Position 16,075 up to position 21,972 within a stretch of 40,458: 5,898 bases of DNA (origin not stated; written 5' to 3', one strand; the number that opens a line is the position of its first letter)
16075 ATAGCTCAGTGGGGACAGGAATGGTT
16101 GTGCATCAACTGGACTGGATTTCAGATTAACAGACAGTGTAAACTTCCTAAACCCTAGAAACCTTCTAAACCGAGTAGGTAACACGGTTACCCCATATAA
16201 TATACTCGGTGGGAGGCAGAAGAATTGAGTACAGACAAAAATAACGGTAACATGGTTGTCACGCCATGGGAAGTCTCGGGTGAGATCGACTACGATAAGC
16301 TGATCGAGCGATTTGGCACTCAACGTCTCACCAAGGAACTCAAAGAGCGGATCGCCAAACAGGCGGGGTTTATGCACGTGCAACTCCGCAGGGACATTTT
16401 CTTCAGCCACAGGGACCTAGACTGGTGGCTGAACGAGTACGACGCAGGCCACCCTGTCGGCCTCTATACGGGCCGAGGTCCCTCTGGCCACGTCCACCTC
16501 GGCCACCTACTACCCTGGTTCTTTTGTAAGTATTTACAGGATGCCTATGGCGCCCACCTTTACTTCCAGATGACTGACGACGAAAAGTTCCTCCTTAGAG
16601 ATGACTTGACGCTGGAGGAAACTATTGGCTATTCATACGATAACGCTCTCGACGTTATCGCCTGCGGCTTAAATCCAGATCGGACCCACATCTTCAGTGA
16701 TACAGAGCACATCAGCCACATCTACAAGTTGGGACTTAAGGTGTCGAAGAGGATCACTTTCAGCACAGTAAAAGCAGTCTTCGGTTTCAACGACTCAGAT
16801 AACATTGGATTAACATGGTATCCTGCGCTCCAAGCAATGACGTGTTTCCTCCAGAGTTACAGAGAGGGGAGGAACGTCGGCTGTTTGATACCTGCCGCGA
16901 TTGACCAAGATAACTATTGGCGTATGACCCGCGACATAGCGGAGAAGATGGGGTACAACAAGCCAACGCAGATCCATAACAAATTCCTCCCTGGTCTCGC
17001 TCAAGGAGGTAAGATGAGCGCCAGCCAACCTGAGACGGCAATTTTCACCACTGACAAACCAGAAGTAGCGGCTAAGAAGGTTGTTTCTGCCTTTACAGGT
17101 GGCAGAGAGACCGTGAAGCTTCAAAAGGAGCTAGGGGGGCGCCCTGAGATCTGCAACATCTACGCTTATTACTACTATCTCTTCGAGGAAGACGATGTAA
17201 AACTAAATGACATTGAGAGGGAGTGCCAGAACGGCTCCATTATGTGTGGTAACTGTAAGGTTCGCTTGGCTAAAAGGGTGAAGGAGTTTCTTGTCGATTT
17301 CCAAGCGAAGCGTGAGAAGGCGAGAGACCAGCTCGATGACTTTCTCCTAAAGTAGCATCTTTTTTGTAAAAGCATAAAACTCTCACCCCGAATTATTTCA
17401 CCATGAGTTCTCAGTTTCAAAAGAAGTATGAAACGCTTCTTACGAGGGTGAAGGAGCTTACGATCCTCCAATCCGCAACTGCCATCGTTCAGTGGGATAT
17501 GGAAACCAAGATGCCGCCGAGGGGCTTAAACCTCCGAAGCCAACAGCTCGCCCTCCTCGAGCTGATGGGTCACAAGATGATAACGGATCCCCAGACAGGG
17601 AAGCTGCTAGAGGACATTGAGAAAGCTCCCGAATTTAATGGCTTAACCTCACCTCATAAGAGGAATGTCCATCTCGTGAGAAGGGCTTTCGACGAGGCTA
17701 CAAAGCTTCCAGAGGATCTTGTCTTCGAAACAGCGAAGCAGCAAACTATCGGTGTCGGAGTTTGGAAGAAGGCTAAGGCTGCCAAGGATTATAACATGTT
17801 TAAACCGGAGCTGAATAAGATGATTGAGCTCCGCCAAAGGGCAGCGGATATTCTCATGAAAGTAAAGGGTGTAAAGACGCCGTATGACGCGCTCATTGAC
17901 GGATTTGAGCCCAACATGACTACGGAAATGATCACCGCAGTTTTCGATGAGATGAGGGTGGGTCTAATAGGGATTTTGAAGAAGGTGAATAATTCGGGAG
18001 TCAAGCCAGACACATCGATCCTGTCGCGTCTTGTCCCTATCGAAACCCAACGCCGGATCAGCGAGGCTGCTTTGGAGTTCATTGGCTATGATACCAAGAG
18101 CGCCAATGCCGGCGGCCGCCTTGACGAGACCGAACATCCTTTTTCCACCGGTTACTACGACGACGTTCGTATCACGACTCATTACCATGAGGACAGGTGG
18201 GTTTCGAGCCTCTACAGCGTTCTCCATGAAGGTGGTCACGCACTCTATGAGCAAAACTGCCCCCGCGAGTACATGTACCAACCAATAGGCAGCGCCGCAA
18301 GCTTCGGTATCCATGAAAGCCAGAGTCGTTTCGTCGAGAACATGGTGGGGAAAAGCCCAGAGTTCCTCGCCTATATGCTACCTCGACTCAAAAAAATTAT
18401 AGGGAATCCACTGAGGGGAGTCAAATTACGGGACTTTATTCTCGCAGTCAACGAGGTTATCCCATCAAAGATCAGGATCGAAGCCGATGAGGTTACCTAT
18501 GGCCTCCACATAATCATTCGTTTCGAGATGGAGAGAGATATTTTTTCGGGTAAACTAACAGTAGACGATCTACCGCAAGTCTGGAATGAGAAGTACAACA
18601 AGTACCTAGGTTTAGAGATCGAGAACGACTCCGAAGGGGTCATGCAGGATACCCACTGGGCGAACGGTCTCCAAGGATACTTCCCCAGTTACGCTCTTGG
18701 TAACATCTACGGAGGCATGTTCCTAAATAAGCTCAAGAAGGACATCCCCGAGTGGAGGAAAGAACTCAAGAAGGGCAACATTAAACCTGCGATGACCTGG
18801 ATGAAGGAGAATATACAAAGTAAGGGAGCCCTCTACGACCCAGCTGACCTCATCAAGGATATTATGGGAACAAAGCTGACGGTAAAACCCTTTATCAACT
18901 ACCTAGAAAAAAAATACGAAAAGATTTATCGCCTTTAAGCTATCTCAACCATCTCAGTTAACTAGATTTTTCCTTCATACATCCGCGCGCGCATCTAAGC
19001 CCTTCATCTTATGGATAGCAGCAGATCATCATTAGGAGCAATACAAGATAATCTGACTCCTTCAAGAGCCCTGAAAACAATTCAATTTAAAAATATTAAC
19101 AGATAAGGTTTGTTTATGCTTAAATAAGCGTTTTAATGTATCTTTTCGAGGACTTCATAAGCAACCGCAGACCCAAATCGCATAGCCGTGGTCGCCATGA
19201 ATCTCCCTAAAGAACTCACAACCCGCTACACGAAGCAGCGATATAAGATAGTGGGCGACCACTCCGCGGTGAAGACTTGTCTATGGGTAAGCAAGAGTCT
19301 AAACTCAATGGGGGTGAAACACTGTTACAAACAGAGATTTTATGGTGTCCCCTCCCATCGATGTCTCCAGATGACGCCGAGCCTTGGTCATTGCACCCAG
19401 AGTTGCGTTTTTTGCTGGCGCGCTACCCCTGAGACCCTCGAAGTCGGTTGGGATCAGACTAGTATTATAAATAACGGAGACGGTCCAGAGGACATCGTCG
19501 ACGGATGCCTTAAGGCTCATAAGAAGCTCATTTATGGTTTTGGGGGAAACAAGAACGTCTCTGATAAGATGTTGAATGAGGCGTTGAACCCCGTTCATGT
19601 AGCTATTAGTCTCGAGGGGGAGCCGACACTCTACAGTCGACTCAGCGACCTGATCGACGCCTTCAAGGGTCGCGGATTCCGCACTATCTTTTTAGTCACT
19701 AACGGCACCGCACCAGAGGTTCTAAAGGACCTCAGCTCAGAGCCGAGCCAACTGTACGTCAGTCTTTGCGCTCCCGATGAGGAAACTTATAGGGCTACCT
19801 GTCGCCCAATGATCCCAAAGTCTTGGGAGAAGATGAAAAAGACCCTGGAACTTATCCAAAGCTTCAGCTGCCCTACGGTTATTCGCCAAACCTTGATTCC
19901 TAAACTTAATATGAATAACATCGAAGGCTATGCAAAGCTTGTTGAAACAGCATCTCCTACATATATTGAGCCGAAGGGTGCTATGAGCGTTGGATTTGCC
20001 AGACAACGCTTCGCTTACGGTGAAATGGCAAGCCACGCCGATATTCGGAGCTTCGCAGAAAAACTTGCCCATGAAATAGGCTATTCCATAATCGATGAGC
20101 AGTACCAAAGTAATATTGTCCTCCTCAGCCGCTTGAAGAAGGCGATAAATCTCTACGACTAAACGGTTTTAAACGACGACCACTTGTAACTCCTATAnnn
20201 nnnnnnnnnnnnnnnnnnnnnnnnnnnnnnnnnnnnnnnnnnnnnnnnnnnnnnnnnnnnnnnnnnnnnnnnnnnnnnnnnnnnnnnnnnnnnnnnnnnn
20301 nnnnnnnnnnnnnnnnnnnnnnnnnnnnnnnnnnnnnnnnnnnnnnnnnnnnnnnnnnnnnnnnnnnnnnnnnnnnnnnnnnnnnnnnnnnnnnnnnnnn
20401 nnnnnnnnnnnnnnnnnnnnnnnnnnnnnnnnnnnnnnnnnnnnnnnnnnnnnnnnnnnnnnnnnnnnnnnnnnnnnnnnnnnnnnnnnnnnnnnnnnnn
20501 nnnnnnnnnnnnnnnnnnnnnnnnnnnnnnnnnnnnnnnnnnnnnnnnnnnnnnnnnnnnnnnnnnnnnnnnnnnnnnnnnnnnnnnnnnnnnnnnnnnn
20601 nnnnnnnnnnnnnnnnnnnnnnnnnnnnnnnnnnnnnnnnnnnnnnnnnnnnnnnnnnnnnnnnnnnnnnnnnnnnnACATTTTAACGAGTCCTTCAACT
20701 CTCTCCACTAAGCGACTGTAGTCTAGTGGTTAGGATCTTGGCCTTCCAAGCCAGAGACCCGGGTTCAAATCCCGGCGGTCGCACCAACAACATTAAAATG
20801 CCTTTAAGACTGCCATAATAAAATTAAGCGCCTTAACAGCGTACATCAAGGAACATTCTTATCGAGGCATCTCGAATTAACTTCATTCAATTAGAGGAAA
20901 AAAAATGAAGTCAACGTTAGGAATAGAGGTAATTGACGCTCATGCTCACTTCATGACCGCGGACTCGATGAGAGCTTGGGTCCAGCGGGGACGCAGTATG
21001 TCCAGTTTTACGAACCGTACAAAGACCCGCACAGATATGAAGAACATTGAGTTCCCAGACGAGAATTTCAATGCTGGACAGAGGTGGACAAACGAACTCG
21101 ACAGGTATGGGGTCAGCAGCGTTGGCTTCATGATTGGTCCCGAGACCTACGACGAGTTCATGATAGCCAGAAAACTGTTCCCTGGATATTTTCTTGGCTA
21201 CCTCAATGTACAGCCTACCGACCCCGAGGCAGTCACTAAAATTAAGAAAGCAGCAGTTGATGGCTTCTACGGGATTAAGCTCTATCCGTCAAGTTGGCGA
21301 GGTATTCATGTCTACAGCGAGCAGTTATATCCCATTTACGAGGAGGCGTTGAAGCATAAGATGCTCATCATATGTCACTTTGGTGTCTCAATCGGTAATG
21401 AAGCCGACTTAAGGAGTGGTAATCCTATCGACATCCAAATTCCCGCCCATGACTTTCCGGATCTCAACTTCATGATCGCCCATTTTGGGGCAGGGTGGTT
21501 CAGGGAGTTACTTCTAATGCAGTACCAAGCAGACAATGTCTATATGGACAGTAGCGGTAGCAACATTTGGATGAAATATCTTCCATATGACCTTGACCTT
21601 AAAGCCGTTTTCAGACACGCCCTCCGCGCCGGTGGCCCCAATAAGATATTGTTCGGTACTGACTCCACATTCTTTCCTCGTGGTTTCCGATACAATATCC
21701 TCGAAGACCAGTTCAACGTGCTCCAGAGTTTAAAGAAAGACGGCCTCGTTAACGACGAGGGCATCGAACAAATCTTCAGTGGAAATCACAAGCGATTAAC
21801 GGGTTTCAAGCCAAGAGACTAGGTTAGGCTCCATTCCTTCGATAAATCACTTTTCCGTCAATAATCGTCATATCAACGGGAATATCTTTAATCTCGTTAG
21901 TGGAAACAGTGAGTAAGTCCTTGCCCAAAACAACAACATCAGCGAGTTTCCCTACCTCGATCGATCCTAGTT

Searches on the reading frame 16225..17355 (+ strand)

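Call 56: search_protein_families(library=pfam, proteins=[window:16225-17355:+], max_evalue=0.000001)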
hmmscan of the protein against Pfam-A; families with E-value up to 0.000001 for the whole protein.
window:16225-17355:+ (376 aa): 1 family
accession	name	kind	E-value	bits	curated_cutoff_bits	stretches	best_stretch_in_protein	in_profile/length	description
PF00579.31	tRNA-synt_1b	-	1.4e-31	110.4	21.1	1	76-356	4-291/292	tRNA synthetases class I (W and Y)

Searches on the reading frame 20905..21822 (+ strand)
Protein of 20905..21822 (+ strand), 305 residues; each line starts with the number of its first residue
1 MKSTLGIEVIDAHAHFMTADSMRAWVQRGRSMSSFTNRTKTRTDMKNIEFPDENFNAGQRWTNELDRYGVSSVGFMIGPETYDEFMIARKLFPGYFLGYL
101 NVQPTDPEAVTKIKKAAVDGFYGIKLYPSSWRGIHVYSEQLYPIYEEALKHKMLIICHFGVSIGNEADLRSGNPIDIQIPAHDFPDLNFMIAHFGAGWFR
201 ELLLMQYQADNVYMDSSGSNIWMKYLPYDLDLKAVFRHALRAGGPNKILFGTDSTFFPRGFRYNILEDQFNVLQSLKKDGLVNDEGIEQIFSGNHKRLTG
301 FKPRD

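Call 52: search_protein_families(library=ncbifam, proteins=[window:20905-21822:+], max_evalue=0.00001)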
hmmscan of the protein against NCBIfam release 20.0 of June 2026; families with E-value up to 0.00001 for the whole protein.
window:20905-21822:+ (305 aa): 0 families

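Call 56: search_protein_families(library=pfam, proteins=[window:20905-21822:+], max_evalue=0.000001)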
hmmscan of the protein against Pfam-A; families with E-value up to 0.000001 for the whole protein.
window:20905-21822:+ (305 aa): 1 family
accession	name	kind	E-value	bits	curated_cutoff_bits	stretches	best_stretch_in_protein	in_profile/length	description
PF04909.20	Amidohydro_2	-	1.3e-25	91.2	26.4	1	10-298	1-286/289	Amidohydrolase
